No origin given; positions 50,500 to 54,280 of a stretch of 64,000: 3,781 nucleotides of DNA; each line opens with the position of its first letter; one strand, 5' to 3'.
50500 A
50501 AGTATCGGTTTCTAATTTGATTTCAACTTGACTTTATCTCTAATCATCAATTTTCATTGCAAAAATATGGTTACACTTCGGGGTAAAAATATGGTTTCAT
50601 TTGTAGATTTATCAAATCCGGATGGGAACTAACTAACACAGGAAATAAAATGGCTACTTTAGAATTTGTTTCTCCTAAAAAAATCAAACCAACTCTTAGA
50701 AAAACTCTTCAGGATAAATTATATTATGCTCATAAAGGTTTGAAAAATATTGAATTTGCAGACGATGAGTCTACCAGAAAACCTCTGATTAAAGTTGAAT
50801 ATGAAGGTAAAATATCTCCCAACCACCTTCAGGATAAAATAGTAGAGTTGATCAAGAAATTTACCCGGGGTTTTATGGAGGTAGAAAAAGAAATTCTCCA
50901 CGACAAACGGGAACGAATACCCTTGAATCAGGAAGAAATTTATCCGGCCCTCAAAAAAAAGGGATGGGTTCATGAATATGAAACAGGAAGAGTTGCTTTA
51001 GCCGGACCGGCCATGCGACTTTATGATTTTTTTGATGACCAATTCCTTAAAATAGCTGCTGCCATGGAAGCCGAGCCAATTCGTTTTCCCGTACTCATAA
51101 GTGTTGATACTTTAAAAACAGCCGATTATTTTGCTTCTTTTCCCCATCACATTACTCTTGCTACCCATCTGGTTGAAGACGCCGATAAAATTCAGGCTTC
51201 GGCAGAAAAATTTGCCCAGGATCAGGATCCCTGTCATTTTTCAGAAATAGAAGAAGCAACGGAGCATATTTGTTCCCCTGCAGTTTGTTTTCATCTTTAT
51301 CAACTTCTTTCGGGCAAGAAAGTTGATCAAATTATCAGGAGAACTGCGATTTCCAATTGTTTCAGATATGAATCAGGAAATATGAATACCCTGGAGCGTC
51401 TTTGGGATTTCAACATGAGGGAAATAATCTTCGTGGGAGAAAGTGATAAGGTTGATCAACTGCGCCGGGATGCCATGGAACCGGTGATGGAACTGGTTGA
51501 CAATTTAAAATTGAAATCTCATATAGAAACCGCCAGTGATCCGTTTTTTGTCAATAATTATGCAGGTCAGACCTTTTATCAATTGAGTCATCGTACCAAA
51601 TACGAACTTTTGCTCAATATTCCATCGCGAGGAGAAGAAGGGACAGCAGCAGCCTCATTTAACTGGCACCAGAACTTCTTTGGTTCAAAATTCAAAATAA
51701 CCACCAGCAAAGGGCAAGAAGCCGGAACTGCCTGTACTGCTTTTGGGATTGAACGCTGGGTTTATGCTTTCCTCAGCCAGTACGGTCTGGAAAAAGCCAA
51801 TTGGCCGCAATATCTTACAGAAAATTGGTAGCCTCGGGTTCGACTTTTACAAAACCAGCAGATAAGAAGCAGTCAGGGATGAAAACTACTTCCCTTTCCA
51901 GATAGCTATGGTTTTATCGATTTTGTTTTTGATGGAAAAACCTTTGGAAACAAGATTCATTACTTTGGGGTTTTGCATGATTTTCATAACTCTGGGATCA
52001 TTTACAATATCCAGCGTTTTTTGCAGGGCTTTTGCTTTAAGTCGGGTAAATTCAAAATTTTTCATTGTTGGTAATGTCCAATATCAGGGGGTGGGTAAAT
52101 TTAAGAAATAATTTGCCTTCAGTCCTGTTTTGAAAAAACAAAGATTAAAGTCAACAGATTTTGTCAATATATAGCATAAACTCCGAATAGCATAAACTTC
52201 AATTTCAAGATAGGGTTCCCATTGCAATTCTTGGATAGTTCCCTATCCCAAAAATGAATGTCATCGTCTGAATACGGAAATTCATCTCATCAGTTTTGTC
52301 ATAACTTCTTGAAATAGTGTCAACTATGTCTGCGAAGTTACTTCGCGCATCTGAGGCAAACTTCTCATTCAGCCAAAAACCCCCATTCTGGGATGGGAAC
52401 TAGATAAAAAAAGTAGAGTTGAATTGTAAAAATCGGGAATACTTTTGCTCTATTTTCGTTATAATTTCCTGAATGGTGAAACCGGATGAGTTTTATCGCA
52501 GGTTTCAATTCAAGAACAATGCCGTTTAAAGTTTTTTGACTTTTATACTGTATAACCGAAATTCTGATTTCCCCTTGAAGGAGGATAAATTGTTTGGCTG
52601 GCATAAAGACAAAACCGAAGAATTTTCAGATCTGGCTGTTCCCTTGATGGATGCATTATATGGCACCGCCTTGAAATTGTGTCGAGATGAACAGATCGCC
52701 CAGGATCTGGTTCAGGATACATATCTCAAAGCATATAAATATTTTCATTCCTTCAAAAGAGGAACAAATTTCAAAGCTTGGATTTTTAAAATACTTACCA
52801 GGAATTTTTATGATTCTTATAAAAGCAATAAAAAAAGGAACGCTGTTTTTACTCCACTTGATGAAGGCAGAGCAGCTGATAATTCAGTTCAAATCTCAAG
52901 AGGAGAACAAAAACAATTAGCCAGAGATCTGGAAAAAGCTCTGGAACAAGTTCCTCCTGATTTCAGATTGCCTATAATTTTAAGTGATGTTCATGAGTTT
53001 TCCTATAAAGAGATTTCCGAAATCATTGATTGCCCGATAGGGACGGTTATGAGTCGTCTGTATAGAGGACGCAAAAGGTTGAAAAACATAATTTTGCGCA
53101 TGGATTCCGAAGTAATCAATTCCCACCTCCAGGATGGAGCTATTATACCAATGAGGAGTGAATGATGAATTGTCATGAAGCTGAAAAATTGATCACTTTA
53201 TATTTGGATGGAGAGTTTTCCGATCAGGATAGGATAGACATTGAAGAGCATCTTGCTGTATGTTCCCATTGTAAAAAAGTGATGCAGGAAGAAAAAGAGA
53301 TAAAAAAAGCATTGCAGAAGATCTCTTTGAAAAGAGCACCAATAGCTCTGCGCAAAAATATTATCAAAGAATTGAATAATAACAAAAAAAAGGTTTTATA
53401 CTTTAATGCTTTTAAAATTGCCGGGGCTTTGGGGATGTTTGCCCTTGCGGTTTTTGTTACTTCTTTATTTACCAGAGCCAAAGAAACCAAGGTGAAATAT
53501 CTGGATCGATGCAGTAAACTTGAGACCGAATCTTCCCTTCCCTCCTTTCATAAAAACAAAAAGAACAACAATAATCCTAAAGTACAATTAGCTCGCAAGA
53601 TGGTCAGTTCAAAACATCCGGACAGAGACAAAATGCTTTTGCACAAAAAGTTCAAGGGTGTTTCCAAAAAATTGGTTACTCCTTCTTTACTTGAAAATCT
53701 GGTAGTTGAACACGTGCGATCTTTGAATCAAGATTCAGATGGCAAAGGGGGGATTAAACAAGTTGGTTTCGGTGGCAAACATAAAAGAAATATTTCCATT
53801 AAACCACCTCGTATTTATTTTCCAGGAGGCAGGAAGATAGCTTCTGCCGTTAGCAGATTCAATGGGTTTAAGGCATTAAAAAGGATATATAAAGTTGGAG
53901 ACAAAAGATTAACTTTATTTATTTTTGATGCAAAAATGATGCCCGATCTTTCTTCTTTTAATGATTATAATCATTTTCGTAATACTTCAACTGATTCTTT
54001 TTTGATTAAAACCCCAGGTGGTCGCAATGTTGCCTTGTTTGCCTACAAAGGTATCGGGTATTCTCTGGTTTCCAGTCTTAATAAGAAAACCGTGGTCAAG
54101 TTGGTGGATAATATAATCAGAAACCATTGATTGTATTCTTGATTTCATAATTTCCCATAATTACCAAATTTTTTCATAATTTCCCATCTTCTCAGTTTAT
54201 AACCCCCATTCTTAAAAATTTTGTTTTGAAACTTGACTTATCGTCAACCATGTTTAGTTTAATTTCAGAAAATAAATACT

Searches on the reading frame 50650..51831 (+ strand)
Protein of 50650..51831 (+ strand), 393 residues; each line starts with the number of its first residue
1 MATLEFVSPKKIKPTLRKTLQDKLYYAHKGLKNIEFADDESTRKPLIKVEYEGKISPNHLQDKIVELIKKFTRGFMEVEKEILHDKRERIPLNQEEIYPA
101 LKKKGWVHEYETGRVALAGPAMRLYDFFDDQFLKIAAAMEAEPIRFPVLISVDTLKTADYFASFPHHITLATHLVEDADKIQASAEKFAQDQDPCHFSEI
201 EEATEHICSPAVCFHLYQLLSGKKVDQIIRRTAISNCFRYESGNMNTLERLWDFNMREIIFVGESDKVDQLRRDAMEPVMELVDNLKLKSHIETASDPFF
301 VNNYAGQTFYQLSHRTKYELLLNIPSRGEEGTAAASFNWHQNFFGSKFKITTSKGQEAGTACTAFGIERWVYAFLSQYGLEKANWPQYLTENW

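Call 52: search_protein_families(library=pfam, proteins=[window:50650-51831:+], max_evalue=0.00001)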
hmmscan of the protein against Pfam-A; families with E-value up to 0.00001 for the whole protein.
window:50650-51831:+ (393 aa): 1 family
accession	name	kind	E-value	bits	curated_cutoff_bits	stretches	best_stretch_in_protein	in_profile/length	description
PF00587.30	tRNA-synt_2b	-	1.2e-06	29.2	29.3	1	201-378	6-179/179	tRNA synthetase class II core domain (G, H, P, S and T)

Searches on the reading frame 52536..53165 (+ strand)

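Call 52: search_protein_families(library=pfam, proteins=[window:52536-53165:+], max_evalue=0.00001)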
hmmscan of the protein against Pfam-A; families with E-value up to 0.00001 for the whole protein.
window:52536-53165:+ (209 aa): 3 families
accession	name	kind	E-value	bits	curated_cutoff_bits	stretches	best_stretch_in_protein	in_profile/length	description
PF08281.18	Sigma70_r4_2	-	6e-15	55.1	25.7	1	130-182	2-54/54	Sigma-70, region 4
PF04542.20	Sigma70_r2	-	3.5e-14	52.8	24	1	39-100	7-70/71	Sigma-70 region 2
PF04545.22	Sigma70_r4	-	6.7e-07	29.2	24.1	1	135-183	1-49/50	Sigma-70, region 4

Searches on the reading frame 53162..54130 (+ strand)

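Call 52: search_protein_families(library=pfam, proteins=[window:53162-54130:+], max_evalue=0.00001)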
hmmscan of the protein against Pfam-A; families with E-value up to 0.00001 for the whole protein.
window:53162-54130:+ (322 aa): 1 family
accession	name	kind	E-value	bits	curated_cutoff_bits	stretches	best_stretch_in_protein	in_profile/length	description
PF13490.11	zf-HC2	-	9.6e-10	38.8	22.2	1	4-37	1-34/35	Putative zinc-finger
